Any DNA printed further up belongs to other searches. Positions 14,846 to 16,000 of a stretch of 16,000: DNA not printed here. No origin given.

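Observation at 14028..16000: Coupled pair of paralogous zinc-ribbon, tail-anchored membrane proteins with no assignable function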

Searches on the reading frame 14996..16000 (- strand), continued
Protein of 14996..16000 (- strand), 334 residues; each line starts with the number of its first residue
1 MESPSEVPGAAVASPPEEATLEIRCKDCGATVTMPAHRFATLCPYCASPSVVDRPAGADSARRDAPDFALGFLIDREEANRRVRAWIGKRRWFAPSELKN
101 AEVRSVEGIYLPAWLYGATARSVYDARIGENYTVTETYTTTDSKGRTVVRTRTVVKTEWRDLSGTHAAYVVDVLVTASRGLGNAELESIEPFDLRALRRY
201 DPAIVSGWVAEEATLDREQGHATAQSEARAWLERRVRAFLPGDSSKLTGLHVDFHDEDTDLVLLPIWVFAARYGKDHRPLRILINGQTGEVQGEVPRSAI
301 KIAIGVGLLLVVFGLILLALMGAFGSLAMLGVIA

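Call 55: search_protein_families(library=pfam, alignment_id=A3, max_evalue=0.0001)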
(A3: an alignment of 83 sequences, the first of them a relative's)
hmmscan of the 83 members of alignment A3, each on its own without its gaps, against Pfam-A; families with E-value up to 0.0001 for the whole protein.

A. member 1, L004:7988-9952:+ (654 aa): 4 families
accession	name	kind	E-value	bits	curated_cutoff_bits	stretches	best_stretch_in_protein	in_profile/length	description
PF14522.11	Cytochrome_C7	-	3.4e-24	84.9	24.8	0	122-188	7-66/67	Cytochrome c7 and related cytochrome c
PF22113.1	Mtrc-MtrF_II-IV_dom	-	5e-15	55.9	30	0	516-650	4-129/176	Outer membrane cytochrome MtrC/MtrF-like, domains II/IV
PF14537.11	Cytochrom_c3_2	-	1.1e-13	51.8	25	0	468-548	7-78/79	Cytochrome c3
PF02085.21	Cytochrom_CIII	-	1.4e-09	38.7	22.9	0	592-652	26-86/101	Class III cytochrome C family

B. families by the number of members that match (of 83 scanned): 99 families (the first 25 are shown)
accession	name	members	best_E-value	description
PF00884.28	Sulfatase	5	6.4e-59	Sulfatase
PF00069.31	Pkinase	5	1.9e-48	Protein kinase domain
PF01427.22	Peptidase_M15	5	2.9e-33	D-ala-D-ala dipeptidase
PF07714.23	PK_Tyr_Ser-Thr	5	3.8e-32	Protein tyrosine and serine/threonine kinase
PF16347.10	SGSH_C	5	4.7e-16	N-sulphoglucosamine sulphohydrolase, C-terminal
PF00144.29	Beta-lactamase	4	2.3e-64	Beta-lactamase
PF01663.27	Phosphodiest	4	7.6e-08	Type I phosphodiesterase / nucleotide pyrophosphatase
PF05684.17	DUF819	3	1.4e-87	Protein of unknown function (DUF819)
PF13561.12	adh_short_C2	3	8.2e-33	Enoyl-(Acyl carrier protein) reductase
PF00106.31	adh_short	3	6.8e-28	short chain dehydrogenase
PF00501.34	AMP-binding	2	4.2e-146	AMP-binding enzyme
PF07394.17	DUF1501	2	5.9e-139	Protein of unknown function (DUF1501)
PF13424.12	TPR_12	2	2.6e-28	Tetratricopeptide repeat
PF01370.27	Epimerase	2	1e-17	NAD dependent epimerase/dehydratase family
PF08659.16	KR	2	2e-08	KR domain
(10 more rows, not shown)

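Call 56: find_encoding_contigs(protein=P0383, flank=6000, max_places=3)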
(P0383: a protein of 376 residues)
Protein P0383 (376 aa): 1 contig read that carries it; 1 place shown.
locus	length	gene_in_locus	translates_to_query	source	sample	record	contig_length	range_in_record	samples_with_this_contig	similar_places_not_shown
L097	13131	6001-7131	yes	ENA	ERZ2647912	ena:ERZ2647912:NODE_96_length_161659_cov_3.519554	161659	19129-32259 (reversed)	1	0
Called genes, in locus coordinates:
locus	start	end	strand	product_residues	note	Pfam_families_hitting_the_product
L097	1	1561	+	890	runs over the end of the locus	PF16738:CBM26, PF13290:CHB_HEX_C_1, PF13287:Fn3_assoc (weak), PF13290:CHB_HEX_C_1 (weak), PF00128:Alpha-amylase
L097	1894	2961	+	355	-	PF02481:DNA_processg_A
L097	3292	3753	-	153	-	PF00583:Acetyltransf_1, PF13673:Acetyltransf_10, PF13508:Acetyltransf_7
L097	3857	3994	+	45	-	PF12464:Mac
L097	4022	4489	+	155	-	PF25087:GMPPB_C (faint), PF00132:Hexapep, PF14602:Hexapep_2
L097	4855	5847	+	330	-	PF13421:Band_7_1, PF01145:Band_7, PF13240:Zn_Ribbon_1 (weak)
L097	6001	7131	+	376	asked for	PF01155:HypA (faint)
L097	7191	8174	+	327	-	PF02568:ThiI, PF03054:tRNA_Me_trans, PF24167:DUF7411 (faint), PF18297:NFACT-R_2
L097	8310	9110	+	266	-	PF13426:PAS_9 (weak), PF08447:PAS_3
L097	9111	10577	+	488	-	PF00512:HisKA, PF02518:HATPase_c, PF23198:PDE8A_N (weak), PF00072:Response_reg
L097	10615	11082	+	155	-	PF01584:CheW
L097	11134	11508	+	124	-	-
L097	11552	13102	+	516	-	PF00015:MCPsignal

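Call 57: find_encoding_contigs(protein=P0338, flank=5000, max_places=3)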
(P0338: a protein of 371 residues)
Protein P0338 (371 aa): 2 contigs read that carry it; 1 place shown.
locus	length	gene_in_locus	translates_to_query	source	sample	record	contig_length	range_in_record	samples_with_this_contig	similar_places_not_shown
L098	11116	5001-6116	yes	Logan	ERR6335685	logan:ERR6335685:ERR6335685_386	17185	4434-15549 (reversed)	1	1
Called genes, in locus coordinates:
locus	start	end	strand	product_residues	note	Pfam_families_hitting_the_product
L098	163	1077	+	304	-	PF02588:YitT_membrane, PF10035:DUF2179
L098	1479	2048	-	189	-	-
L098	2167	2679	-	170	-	-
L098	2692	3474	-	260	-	PF03781:FGE-sulfatase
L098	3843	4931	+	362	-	PF13421:Band_7_1, PF01145:Band_7, PF14237:GYF_2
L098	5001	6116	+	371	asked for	-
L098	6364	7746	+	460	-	PF13347:MFS_2, PF07690:MFS_1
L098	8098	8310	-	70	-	PF20095:DUF6485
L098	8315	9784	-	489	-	PF03600:CitMHS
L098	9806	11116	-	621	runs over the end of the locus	PF14849:YidC_periplas, PF02096:60KD_IMP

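Call 58: find_encoding_contigs(protein=P0396, flank=5000, max_places=3)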
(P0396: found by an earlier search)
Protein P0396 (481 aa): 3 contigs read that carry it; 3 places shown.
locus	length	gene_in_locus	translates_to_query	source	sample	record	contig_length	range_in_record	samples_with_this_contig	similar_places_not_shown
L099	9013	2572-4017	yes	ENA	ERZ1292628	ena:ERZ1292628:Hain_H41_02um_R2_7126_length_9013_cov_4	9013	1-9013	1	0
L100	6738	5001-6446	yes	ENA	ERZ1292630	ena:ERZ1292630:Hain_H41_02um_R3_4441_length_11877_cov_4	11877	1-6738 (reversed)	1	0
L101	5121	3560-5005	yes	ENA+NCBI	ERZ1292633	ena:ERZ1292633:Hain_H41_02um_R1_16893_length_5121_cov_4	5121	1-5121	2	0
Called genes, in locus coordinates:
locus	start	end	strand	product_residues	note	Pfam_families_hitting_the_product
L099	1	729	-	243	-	?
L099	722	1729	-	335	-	-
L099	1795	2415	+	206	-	PF01625:PMSR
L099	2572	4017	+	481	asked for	-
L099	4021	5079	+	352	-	PF01244:Peptidase_M19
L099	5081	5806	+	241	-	PF07722:Peptidase_C26, PF00117:GATase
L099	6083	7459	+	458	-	-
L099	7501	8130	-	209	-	PF07791:Imm11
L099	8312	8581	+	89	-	PF04255:DUF433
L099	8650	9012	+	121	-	?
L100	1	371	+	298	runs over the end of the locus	PF12974:Phosphonate-bd, PF09084:NMT1 (weak)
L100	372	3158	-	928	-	PF07695:7TMR-DISM_7TM, PF00512:HisKA, PF02518:HATPase_c, PF00072:Response_reg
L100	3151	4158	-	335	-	-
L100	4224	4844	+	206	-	PF01625:PMSR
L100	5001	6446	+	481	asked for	-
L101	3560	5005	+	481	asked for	-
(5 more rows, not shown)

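Call 62: list_cluster_members(proteins=[P0258, P0293, P0314, P0241, P0265, P0397])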
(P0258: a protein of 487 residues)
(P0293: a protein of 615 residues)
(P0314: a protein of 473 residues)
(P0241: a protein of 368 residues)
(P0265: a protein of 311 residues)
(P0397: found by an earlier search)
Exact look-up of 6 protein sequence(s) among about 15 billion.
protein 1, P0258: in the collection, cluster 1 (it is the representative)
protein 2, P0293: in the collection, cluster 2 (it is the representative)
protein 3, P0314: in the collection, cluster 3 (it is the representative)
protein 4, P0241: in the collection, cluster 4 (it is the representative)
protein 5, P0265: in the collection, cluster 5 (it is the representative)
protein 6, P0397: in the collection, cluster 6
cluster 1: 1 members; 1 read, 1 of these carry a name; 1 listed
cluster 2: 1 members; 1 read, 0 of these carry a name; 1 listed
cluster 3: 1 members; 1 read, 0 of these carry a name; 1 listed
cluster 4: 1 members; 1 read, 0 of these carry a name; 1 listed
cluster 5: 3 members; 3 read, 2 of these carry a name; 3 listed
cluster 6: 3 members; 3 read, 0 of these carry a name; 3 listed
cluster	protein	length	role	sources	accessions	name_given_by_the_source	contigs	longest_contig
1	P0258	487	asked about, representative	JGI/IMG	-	hypothetical protein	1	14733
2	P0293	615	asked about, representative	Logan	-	-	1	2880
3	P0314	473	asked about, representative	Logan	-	-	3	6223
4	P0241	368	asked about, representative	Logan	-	-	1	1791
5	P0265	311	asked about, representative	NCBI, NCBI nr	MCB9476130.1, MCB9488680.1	MAG: hypothetical protein H6684_08115 [Deltaproteobacteria bacterium] | hypothetical protein [Deltaproteobacteria bacterium]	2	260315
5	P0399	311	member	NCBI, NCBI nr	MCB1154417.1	hypothetical protein KDL45_12260 [bacterium] | hypothetical protein [bacterium]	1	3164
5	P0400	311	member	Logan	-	-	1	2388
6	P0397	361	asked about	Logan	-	-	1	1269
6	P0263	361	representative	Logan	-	-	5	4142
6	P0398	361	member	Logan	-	-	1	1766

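Call 69: search_dna_similar(query=window:14996-16000:-, collection=plasmids, mode=protein, max_evalue=0.00001, max_rows=25)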
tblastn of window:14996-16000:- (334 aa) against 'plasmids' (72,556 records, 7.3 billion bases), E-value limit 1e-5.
Records with a match: 12; places in all: 12; records where one place covers at least 80% of the query: 12.
Best place of each record, by identity: <60% 12.
By first word of the organism name: Paracoccus 5; Vibrio 3; Pseudorhodobacter 1; Comamonas 1; Tsukamurella 1; Enterococcus 1.
By predicted mobility (MOB-suite, as given by PLSDB): non-mobilizable 8; conjugative 3; mobilizable 1.
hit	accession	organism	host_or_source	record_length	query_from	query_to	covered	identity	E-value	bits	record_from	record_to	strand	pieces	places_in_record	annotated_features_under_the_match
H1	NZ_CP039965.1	Pseudorhodobacter turbinis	single bacterial isolate,Turban shell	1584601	5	298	88%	32.4%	6e-33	136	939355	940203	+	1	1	record has no annotation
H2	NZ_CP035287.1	Paracoccus versutus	whole organism,soil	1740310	18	298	84%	33.6%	1e-31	132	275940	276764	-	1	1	none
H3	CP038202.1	Paracoccus ferrooxidans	single cell,bioreactor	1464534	18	298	84%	33.6%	3e-31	131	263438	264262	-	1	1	zinc ribbon domain-containing protein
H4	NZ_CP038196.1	Paracoccus versutus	single cell,soil adjacent to the roots ...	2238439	18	298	84%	33.6%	3e-31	131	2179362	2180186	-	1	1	none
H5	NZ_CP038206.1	Paracoccus pantotrophus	single cell,soil associated with ...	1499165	18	298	84%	33.2%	8e-32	132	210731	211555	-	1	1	none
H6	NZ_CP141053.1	Paracoccus denitrificans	-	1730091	18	298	84%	33.2%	1e-31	132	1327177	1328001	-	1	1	none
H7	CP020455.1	Vibrio coralliilyticus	Crassostrea gigas (Pacific ...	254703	23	298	81%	31.7%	2e-22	132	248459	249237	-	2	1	hypothetical protein (x2)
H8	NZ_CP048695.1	Vibrio coralliilyticus OCN008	coral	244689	23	298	83%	30.9%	9e-29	124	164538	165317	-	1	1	hypothetical protein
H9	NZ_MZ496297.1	Vibrio sp.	-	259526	23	298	83%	30.9%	9e-29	124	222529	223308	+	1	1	hypothetical protein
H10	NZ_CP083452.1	Comamonas odontotermitis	cell culture,cucumber rhizosphere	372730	10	298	87%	29.5%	3e-25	114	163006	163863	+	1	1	TFIIB-type zinc ribbon-containing protein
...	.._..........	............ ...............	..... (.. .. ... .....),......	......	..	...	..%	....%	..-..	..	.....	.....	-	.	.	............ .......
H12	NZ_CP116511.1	Enterococcus gallinarum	Bos taurus,whole organism,fecal sample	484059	25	298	82%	23.8%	3e-13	78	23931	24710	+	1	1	hypothetical protein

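Call 70: get_annotated_region(hit=H3, flank=4000)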
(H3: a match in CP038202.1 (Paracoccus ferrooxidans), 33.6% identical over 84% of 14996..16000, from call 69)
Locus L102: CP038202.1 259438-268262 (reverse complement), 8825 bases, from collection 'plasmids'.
description: Paracoccus ferrooxidans strain NCCB 100066 plasmid pFER4, complete sequence
organism: Paracoccus ferrooxidans (NCBI taxid 327104)
taxonomy: Bacteria; Pseudomonadota; Alphaproteobacteria; Rhodobacterales; Paracoccaceae; Paracoccus; Paracoccus ferrooxidans
host: -; source: single cell,bioreactor; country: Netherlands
typing (MOB-suite, as given by PLSDB): non-mobilizable; replicon rep_cluster_746; mating-pair formation MPF_T
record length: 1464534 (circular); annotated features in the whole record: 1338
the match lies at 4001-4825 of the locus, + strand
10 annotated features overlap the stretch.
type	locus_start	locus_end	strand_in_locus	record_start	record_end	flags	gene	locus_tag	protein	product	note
CDS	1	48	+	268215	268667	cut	-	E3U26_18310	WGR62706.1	hypothetical protein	-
CDS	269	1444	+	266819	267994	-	-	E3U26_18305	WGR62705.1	toxic anion resistance protein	-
CDS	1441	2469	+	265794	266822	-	-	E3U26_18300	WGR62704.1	DUF2927 domain-containing protein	-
CDS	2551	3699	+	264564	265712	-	-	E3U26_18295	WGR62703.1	SPFH domain-containing protein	-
CDS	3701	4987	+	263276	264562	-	-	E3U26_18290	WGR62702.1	zinc ribbon domain-containing protein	-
CDS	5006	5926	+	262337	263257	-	-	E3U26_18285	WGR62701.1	carbohydrate kinase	-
CDS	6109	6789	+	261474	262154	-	-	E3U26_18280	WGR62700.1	exopolysaccharide biosynthesis protein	-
CDS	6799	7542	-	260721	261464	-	-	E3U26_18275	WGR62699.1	GntR family transcriptional regulator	-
CDS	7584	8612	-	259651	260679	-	-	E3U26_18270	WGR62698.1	Gfo/Idh/MocA family oxidoreductase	-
CDS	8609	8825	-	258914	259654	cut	-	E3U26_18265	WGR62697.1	SDR family oxidoreductase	-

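Call 71: get_annotated_region(hit=H8, flank=4000)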
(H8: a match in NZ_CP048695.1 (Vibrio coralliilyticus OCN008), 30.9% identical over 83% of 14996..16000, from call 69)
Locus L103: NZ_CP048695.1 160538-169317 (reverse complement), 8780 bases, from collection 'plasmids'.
description: Vibrio coralliilyticus OCN008 plasmid unnamed1, complete sequence
organism: Vibrio coralliilyticus OCN008 (NCBI taxid 1384040)
taxonomy: Bacteria; Pseudomonadota; Gammaproteobacteria; Vibrionales; Vibrionaceae; Vibrio; Vibrio coralliilyticus; Vibrio coralliilyticus OCN008
host: -; source: coral; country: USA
typing (MOB-suite, as given by PLSDB): non-mobilizable; replicon rep_cluster_564
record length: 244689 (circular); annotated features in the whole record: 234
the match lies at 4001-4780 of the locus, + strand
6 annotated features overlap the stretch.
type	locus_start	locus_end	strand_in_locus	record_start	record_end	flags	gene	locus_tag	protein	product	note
CDS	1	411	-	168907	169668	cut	-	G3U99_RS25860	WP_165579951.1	hypothetical protein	-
CDS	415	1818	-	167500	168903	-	-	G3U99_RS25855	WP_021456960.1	hypothetical protein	-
CDS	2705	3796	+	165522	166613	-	-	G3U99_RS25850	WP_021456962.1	SPFH domain-containing protein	-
CDS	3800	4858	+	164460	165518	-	-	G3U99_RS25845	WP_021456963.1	hypothetical protein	-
CDS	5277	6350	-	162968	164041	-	-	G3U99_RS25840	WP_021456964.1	LacI family DNA-binding transcriptional regulator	-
CDS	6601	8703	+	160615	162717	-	-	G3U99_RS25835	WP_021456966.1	alpha-galactosidase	-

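Call 72: get_annotated_region(hit=H12, flank=4000)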
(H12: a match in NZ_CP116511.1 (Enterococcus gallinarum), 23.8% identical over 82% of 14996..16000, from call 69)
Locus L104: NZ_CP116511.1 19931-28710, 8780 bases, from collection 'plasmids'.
description: Enterococcus gallinarum strain K205-4a plasmid pK205-4a-A, complete sequence
organism: Enterococcus gallinarum (NCBI taxid 1353)
taxonomy: Bacteria; Bacillota; Bacilli; Lactobacillales; Enterococcaceae; Enterococcus; Enterococcus gallinarum
host: -; source: Bos taurus,whole organism,fecal sample; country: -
typing (MOB-suite, as given by PLSDB): non-mobilizable
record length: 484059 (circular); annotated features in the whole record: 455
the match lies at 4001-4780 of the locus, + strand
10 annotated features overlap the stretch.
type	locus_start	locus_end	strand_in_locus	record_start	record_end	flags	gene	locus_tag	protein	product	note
CDS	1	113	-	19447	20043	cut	recR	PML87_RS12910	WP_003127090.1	recombination mediator RecR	GO:0006310 - DNA recombination [Evidence IEA]; GO:0006281 - DNA repair [Evidence IEA]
CDS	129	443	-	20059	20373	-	-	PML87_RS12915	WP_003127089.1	YbaB/EbfC family nucleoid-associated protein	GO:0008150 - biological_process [Evidence IEA]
CDS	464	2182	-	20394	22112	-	dnaX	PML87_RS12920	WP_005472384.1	DNA polymerase III subunit gamma/tau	GO:0006260 - DNA replication [Evidence IEA]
CDS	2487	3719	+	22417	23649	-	-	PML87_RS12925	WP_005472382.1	SPFH domain-containing protein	-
CDS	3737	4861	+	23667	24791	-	-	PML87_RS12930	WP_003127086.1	hypothetical protein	-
CDS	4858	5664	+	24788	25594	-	-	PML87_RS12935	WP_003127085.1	TPM domain-containing protein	-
CDS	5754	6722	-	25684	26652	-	-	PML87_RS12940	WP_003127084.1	pyridoxal-phosphate dependent enzyme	-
CDS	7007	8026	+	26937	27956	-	-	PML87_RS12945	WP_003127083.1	branched-chain amino acid aminotransferase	GO:0009081 - branched-chain amino acid metabolic process [Evidence IEA]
CDS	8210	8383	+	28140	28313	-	-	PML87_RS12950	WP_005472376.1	hypothetical protein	-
CDS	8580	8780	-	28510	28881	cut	rplL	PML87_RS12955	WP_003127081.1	50S ribosomal protein L7/L12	GO:0006412 - translation [Evidence IEA]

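Call 73: get_annotated_region(hit=H10, flank=3500)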
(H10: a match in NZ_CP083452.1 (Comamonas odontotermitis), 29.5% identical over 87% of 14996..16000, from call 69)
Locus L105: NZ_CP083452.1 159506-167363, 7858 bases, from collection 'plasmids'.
description: Comamonas odontotermitis strain WLL plasmid unnamed1, complete sequence
organism: Comamonas odontotermitis (NCBI taxid 379895)
taxonomy: Bacteria; Pseudomonadota; Betaproteobacteria; Burkholderiales; Comamonadaceae; Comamonas; Comamonas odontotermitis
host: -; source: cell culture,cucumber rhizosphere; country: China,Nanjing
typing (MOB-suite, as given by PLSDB): non-mobilizable
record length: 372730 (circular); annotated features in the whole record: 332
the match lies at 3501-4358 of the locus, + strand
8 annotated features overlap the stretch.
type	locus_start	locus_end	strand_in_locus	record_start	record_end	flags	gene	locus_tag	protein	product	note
CDS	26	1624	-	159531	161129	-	-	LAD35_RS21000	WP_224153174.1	flavin monoamine oxidase family protein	-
CDS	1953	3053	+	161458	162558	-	-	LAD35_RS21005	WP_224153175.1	SPFH and helix-turn-helix domain-containing protein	-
CDS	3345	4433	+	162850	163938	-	-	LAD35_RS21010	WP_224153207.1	TFIIB-type zinc ribbon-containing protein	-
CDS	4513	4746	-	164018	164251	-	-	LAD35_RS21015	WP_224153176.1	glycine zipper domain-containing protein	-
CDS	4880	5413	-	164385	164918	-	-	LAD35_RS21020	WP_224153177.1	CinA family protein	-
CDS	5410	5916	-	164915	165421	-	-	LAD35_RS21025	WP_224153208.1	phosphatidylglycerophosphatase A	-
CDS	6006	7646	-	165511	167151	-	-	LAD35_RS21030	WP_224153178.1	DUF4139 domain-containing protein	-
CDS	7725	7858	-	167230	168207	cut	thiL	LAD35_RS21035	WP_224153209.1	thiamine-phosphate kinase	GO:0009228 - thiamine biosynthetic process [Evidence IEA]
